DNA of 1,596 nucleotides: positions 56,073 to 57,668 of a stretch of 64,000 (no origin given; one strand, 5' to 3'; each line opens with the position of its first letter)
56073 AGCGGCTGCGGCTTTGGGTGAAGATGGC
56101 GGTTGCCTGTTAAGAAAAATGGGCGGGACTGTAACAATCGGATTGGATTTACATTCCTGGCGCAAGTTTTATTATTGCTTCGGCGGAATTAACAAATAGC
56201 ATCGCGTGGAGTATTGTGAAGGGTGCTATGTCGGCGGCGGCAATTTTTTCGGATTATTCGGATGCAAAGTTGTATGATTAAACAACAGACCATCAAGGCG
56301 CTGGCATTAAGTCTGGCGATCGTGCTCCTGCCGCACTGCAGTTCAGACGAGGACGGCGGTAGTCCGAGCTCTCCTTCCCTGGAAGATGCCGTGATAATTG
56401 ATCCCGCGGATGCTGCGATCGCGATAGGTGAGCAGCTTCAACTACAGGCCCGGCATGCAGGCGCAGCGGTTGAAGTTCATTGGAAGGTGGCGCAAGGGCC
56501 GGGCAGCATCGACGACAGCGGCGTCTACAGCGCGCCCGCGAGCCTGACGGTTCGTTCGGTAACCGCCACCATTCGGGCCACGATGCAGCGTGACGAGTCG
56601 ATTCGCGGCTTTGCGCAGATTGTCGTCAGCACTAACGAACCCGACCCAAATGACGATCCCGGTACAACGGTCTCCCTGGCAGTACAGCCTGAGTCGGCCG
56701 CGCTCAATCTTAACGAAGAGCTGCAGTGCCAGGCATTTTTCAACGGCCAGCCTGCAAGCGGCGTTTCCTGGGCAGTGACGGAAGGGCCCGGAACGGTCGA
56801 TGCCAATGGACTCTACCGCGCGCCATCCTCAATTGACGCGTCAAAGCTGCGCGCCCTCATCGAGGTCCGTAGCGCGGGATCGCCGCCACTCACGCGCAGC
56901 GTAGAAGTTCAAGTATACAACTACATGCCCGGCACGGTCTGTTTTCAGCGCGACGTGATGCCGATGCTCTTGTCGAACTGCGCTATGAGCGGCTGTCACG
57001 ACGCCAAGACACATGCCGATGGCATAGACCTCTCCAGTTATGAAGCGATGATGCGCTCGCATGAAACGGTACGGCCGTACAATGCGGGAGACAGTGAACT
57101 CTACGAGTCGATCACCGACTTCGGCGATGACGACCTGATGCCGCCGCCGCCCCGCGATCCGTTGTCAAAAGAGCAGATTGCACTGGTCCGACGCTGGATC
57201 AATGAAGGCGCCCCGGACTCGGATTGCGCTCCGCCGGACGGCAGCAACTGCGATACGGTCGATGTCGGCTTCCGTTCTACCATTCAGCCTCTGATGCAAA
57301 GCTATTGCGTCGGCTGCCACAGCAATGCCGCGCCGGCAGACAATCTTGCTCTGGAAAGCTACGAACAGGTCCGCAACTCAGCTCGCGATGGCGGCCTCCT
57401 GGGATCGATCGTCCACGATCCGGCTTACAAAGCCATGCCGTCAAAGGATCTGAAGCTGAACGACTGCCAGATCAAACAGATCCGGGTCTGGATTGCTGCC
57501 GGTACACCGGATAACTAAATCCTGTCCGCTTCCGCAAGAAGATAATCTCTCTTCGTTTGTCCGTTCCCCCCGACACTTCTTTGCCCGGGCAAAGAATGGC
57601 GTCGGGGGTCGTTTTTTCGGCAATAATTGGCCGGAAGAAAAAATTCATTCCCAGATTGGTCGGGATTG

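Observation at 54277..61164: ECF sigma/anti-sigma operon transcribed divergently from a standalone PSCyt1 di-heme lipoprotein, Haem_bd protein, REC-flavoprotein and DoxX: candidate uncharacterised envelope redox-signalling module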

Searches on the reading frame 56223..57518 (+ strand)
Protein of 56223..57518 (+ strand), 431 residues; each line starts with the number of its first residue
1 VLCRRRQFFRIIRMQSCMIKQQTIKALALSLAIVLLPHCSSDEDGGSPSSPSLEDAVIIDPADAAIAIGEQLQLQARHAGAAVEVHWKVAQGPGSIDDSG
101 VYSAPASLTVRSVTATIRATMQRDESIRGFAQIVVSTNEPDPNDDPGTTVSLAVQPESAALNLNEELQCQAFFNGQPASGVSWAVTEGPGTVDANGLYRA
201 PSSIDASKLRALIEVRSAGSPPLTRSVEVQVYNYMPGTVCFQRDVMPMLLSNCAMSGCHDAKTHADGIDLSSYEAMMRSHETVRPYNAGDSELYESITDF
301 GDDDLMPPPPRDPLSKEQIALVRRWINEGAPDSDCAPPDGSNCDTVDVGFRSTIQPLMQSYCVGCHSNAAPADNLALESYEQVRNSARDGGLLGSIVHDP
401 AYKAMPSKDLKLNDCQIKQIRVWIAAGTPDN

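Call 3: search_protein_families(library=pfam, proteins=[window:56223-57518:+], max_evalue=0.01)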
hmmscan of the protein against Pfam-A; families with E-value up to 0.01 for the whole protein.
window:56223-57518:+ (431 aa): 3 families
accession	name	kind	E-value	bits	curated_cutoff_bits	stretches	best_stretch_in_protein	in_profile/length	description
PF07635.16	PSCyt1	-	6.3e-11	43.2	22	1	257-309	3-58/59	Planctomycete cytochrome C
PF13442.11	Cytochrome_CBB3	-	3.6e-06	27.6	27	1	354-424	6-68/68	Cytochrome C oxidase, cbb3-type, subunit III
PF22297.1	PccH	-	0.0012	19.4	24.4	0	350-374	2-26/133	PccH Cytochrome c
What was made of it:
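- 56262..57518 (+): Lipoprotein with two Big_2-like Ig domains and two His/Met c-heme modules. Site 1 is C-x4-CH and site 2 is CxxCH. Pfam (call 3).
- Checked: Lipoprotein at 56262/56274-57518 (+): PSCyt1 43 bits (cut-off 22) and Cytochrome_CBB3 27.6 bits (cut-off 27) (call 3).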

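Call 4: search_protein_families(library=ncbifam, proteins=[window:56223-57518:+], max_evalue=0.01)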
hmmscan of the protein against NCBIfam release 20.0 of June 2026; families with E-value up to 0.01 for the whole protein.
window:56223-57518:+ (431 aa): 2 families
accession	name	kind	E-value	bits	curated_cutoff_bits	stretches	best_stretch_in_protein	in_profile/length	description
NF047812.1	LIC11213_lipo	equivalog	2.5e-06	27.6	100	0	341-398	31-88/118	LIC11213 family lipoprotein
NF052339.1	hydrazine_alpha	equivalog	0.00035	18.6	800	0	346-373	666-693/804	hydrazine synthase subunit alpha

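Call 18: find_homologous_proteins(query=window:56274-57518:+)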
Query window:56274-57518:+ (414 aa): 53 proteins with E <= 0.001 among 8000 candidates.
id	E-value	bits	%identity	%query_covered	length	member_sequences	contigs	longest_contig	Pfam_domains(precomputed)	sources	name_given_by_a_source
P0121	2.6e-276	934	100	100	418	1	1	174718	PF07635.17,PF13442.12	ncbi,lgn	-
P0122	1.4e-78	283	35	67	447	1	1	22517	PF22297.2,PF07635.17,PF13442.12,PF00034.27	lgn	-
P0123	4.1e-69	252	39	65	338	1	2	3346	PF07635.17,PF13442.12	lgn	-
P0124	1.1e-55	207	41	48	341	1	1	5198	PF22297.2,PF07635.17,PF13442.12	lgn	-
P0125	1.2e-55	207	33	91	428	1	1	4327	PF06934.17,PF02368.25,PF13442.12,PF00034.27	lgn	-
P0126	4.2e-53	199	42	47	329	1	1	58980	PF07635.17,PF13442.12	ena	-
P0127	2.7e-51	193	49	47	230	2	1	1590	PF07635.17,PF13442.12,PF00034.27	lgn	-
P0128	2.9e-50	190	46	47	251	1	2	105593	PF07635.17,PF13442.12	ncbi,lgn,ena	-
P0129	1.7e-49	187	48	47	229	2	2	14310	PF07635.17,PF13442.12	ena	-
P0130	4.0e-49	186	46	47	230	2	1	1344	PF07635.17,PF13442.12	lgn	-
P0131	1.1e-48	184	46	47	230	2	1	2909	PF07635.17,PF13442.12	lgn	-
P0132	1.7e-48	184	44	47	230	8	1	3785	PF07635.17,PF13442.12,PF00034.27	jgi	jgi:hypothetical protein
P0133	2.0e-48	184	45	47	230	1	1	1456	PF07635.17,PF13442.12,PF00034.27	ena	-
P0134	1.3e-47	181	45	47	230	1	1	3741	PF07635.17,PF13442.12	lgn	-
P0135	1.9e-47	180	46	47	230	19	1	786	PF07635.17,PF13442.12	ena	-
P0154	1.9e-42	164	42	47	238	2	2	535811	PF07635.17,PF13442.12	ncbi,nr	ncbi:MAG: hypothetical protein IPH18_05670 [Chitinophagaceae bacterium]|nr:hypothetical protein [Chi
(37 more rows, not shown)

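Call 19: find_encoding_contigs(protein=P0121, flank=10000, max_places=3)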
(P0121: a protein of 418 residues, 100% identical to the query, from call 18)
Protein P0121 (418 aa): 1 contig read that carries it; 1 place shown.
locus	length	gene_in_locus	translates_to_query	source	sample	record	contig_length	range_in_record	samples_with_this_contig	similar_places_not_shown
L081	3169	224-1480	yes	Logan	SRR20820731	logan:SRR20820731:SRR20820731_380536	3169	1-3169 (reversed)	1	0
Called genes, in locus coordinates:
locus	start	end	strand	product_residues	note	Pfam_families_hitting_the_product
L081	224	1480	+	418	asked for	PF13442:Cytochrome_CBB3 (faint), PF07635:PSCyt1 (weak)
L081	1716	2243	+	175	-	PF14376:Haem_bd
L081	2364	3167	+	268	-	?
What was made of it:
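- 56262..57518 (+): The database copy P0121 starts at 56262 (calls 18, 19).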

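Call 20: find_encoding_contigs(protein=P0122, flank=8000, max_places=3)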
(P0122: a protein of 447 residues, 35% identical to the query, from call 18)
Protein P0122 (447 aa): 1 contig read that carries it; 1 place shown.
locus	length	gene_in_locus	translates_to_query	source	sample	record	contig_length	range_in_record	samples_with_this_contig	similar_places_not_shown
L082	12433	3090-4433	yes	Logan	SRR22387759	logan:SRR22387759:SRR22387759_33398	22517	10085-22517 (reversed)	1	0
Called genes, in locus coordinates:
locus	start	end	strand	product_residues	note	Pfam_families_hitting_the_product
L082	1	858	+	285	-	?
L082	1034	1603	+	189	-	PF07638:Sigma70_ECF (weak), PF04542:Sigma70_r2, PF08281:Sigma70_r4_2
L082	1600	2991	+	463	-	-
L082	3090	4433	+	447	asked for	PF22297:PccH (faint), PF00034:Cytochrom_C (faint), PF07635:PSCyt1 (faint), PF13442:Cytochrome_CBB3 (faint)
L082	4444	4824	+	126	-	-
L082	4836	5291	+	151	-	PF12869:tRNA_anti-like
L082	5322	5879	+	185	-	PF04264:YceI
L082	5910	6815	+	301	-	PF19089:DUF5777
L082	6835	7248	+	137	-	PF00355:Rieske (weak)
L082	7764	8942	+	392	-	PF00155:Aminotran_1_2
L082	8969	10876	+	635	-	PF01494:FAD_binding_3, PF13098:Thioredoxin_2 (faint), PF13743:Thioredoxin_5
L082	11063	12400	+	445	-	PF13431:TPR_17 (faint), PF00515:TPR_1 (faint), PF07719:TPR_2 (faint), PF12862:ANAPC5 (faint), PF13414:TPR_11, PF12895:ANAPC3 (weak), PF13371:TPR_9, PF14559:TPR_19, +8 more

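Call 21: find_encoding_contigs(protein=P0128, flank=8000, max_places=3)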
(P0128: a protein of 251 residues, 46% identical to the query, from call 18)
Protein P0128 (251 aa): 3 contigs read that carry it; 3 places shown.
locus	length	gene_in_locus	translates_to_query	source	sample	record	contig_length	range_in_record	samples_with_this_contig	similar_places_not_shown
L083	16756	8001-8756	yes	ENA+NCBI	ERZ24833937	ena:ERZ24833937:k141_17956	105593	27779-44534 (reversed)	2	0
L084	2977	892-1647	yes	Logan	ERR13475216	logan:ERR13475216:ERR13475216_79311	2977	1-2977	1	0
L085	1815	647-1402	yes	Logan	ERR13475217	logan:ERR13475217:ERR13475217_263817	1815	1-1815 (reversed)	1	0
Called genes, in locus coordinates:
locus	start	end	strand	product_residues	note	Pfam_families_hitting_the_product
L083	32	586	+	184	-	-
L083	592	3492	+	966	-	PF07494:Reg_prop (faint), PF07495:Y_Y_Y, PF06580:His_kinase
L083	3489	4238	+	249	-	PF00072:Response_reg, PF04397:LytTR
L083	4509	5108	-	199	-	-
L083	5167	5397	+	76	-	PF04255:DUF433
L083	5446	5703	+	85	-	-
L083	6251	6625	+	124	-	-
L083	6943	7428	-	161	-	-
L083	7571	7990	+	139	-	PF12869:tRNA_anti-like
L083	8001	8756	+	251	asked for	PF13442:Cytochrome_CBB3 (faint), PF07635:PSCyt1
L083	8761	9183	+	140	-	-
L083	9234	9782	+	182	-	PF04264:YceI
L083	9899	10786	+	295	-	PF19089:DUF5777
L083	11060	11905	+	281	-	PF18962:Por_Secre_tail (weak)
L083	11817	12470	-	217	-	-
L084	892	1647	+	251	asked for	PF13442:Cytochrome_CBB3 (faint), PF07635:PSCyt1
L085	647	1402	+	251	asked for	PF13442:Cytochrome_CBB3 (faint), PF07635:PSCyt1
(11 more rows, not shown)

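Call 23: find_encoding_contigs(protein=P0126, flank=8000, max_places=2)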
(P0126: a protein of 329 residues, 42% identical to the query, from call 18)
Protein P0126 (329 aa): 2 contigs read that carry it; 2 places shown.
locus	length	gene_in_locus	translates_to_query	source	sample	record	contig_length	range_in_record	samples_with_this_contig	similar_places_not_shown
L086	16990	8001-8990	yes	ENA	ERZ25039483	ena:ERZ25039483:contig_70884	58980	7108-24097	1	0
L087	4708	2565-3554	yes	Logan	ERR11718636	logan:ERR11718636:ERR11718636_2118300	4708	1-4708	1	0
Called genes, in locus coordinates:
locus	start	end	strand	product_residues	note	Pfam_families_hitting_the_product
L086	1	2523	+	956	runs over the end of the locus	PF18962:Por_Secre_tail (faint), PF13573:SprB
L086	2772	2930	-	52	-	-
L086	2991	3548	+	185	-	PF00884:Sulfatase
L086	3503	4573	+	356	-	PF00884:Sulfatase, PF16347:SGSH_C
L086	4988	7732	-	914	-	PF00675:Peptidase_M16, PF05193:Peptidase_M16_C, PF00675:Peptidase_M16, PF05193:Peptidase_M16_C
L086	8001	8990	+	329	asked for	PF13442:Cytochrome_CBB3 (faint), PF07635:PSCyt1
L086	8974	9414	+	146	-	-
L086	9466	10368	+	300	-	PF19089:DUF5777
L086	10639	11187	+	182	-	PF04264:YceI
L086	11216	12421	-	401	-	PF05222:AlaDh_PNT_N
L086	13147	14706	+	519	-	PF03747:ADP_ribosyl_GH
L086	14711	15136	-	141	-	PF12869:tRNA_anti-like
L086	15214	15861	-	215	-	PF00834:Ribul_P_3_epim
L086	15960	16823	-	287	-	PF00140:Sigma70_r1_2, PF04542:Sigma70_r2, PF04539:Sigma70_r3, PF04545:Sigma70_r4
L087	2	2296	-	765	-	?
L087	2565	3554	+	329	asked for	PF13442:Cytochrome_CBB3 (faint), PF07635:PSCyt1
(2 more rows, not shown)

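Call 24: find_encoding_contigs(protein=P0154, flank=8000, max_places=2)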
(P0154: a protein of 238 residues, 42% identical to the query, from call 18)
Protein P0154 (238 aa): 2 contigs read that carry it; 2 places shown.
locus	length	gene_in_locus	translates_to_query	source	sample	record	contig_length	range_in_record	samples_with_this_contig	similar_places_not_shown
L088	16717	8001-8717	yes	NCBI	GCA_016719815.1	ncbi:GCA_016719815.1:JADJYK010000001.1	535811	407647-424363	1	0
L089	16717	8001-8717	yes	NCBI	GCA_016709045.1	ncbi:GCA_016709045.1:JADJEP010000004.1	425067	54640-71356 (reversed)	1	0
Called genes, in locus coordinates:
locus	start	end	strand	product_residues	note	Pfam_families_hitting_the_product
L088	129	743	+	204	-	-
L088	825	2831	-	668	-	PF07715:Plug, PF00593:TonB_dep_Rec_b-barrel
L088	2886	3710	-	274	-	PF13115:YtkA (weak)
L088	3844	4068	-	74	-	-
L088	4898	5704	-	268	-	PF25084:LbH_EIF2B (weak), PF25087:GMPPB_C, PF00132:Hexapep, PF14602:Hexapep_2 (faint), PF00132:Hexapep, PF13720:Acetyltransf_11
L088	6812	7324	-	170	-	PF00210:Ferritin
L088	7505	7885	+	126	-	-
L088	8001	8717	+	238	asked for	PF13442:Cytochrome_CBB3 (faint), PF07635:PSCyt1 (weak)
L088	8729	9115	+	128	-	-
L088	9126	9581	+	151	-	PF12869:tRNA_anti-like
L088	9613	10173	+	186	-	PF04264:YceI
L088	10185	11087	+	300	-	PF19089:DUF5777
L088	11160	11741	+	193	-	PF00881:Nitroreductase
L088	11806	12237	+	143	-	PF00856:SET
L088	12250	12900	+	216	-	PF03150:CCP_MauG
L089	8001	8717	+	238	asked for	PF13442:Cytochrome_CBB3 (faint), PF07635:PSCyt1 (weak)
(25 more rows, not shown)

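Call 29: find_encoding_contigs(protein=P0125, flank=8000, max_places=2)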
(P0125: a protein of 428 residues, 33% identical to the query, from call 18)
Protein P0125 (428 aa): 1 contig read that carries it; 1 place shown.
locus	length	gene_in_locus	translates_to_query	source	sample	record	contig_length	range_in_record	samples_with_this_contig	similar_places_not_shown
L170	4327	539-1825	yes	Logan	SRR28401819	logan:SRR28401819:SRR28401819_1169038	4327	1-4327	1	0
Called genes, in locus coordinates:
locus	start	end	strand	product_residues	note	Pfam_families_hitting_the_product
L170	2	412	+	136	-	?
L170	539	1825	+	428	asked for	PF02368:Big_2 (faint), PF00034:Cytochrom_C (faint), PF06934:CTI (faint), PF13442:Cytochrome_CBB3 (weak)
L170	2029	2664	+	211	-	PF04264:YceI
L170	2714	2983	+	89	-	-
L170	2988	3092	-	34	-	-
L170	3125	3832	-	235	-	PF04402:SIMPL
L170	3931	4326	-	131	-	?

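Call 30: find_encoding_contigs(protein=P0124, flank=8000, max_places=2)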
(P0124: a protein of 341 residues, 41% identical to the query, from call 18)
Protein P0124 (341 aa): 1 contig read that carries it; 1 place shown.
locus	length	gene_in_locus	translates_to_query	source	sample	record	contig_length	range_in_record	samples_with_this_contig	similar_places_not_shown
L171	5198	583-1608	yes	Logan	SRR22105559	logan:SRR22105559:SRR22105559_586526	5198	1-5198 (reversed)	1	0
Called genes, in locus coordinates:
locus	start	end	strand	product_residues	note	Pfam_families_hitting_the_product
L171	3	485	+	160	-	?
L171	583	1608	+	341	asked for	PF22297:PccH (faint), PF13442:Cytochrome_CBB3 (faint), PF07635:PSCyt1 (faint)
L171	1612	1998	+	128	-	-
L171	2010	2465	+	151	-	PF12869:tRNA_anti-like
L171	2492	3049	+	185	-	PF04264:YceI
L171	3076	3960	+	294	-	PF19089:DUF5777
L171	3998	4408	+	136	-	-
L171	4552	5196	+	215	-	?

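Call 58: predict_structure(alignment_id=A2)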
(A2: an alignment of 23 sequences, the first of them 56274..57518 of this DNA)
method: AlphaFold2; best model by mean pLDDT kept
length: 414 residues; sequences in the alignment: 23
mean_pLDDT: 78.5   pTM: 0.48
mean pLDDT of the five models: 78.5, 76.9, 74.9, 70.8, 59.0
residues with pLDDT >= 90: 80; 70-90: 257; 50-70: 53; < 50: 24
segments of 3 or more residues with pLDDT < 50: 20-36, 127-131
pLDDT, mean of each block of 10 residues (from residue 1): 69 74 41 52 84 94 90 89 94 75 85 80 50 67 76 83 85 88 71 66 68 65 84 77 81 88 89 92 78 82 92 77 65 85 77 76 90 88 82 79 86 83
secondary structure, 60 per line:
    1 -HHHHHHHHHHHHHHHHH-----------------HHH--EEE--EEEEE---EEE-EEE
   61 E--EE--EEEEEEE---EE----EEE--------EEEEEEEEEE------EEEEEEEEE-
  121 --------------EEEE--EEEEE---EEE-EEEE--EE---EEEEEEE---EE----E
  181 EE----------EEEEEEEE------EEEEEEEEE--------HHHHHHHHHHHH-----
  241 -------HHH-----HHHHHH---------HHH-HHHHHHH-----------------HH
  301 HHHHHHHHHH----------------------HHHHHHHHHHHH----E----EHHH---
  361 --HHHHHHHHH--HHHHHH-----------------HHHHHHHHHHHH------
elements in order: H2-18 E41-43 E46-50 E54-56 E58-61 E68-74 E84-86 E95-104 E111-119 E135-138 E141-145 E149-151 E153-156 E164-170 E180-182 E193-200 E207-215 H224-235 H256-261 H275-281 H299-310 H333-344 H363-371 H374-379 H397-408

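Call 61: fold_search(model_id=the predicted structure, library=pdb)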
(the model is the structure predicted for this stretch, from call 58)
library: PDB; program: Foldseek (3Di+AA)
matches with E <= 10: 1891; with E <= 0.001: 363
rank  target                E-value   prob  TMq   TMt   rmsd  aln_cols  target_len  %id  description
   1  8gyr_A                9.5e-10  1.00  0.17  0.37  13.6       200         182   16  Crystal structure of a variable region segment of Leptospira host-interacting outer surface protein, LigA (released 2023-06-28)
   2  8gyr_B                1.0e-09  1.00  0.18  0.38  13.6       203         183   15  Crystal structure of a variable region segment of Leptospira host-interacting outer surface protein, LigA (released 2023-06-28)
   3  5szr_C                1.0e-08  1.00  0.19  0.19  15.9       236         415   16  Protocadherin Gamma B2 extracellular cadherin domains 3-6 (released 2016-10-19)
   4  5v5x_A                1.4e-08  1.00  0.19  0.19  14.8       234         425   17  Protocadherin gammaB7 EC3-6 cis-dimer structure (released 2017-11-01)
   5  5szr_B                1.9e-08  1.00  0.19  0.19  15.2       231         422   17  Protocadherin Gamma B2 extracellular cadherin domains 3-6 (released 2016-10-19)
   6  5szr_A                1.9e-08  1.00  0.19  0.18  15.8       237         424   17  Protocadherin Gamma B2 extracellular cadherin domains 3-6 (released 2016-10-19)
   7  5vh2_D                2.0e-08  1.00  0.19  0.34  14.4       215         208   16  Crystal Structure of Mouse Cadherin-23 EC12-13 with Engineered Mutation S1339D (released 2018-04-18)
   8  3q2v_A                2.2e-08  1.00  0.18  0.15  15.9       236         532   16  Crystal structure of mouse E-cadherin ectodomain (released 2011-04-06)
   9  5tfk                  3.2e-08  1.00  0.19  0.22  14.2       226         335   12  Crystal Structure of Mouse Cadherin-23 EC19-21 WT (released 2017-12-27)
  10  5tpk                  3.8e-08  1.00  0.18  0.33  14.5       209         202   16  Crystal Structure of Mouse Protocadherin-15 EC7-8 V875A (released 2017-10-25)
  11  5vh2_C                4.0e-08  1.00  0.19  0.35  14.2       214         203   16  Crystal Structure of Mouse Cadherin-23 EC12-13 with Engineered Mutation S1339D (released 2018-04-18)
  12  7sz8_A                4.7e-08  1.00  0.19  0.19  14.8       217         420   15  Crystal structure of human CELSR1 EC4-7 (released 2022-12-14)
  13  3ubh                  4.7e-08  1.00  0.18  0.18  14.7       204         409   14  Crystal structure of Drosophila N-cadherin EC1-4 (released 2011-12-21)
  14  6vfv_A                4.7e-08  1.00  0.18  0.31  14.9       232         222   15  Crystal structure of human protocadherin 8 EC5-EC6 (released 2020-03-11)
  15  5v5x_D                5.3e-08  1.00  0.19  0.18  14.9       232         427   17  Protocadherin gammaB7 EC3-6 cis-dimer structure (released 2017-11-01)
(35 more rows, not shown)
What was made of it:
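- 56262..57518 (+): AF2 model and LigA match (calls 58, 61).
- Checked: The best PDB match is the tandem Big_2 domains of LigA (calls 58, 61).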
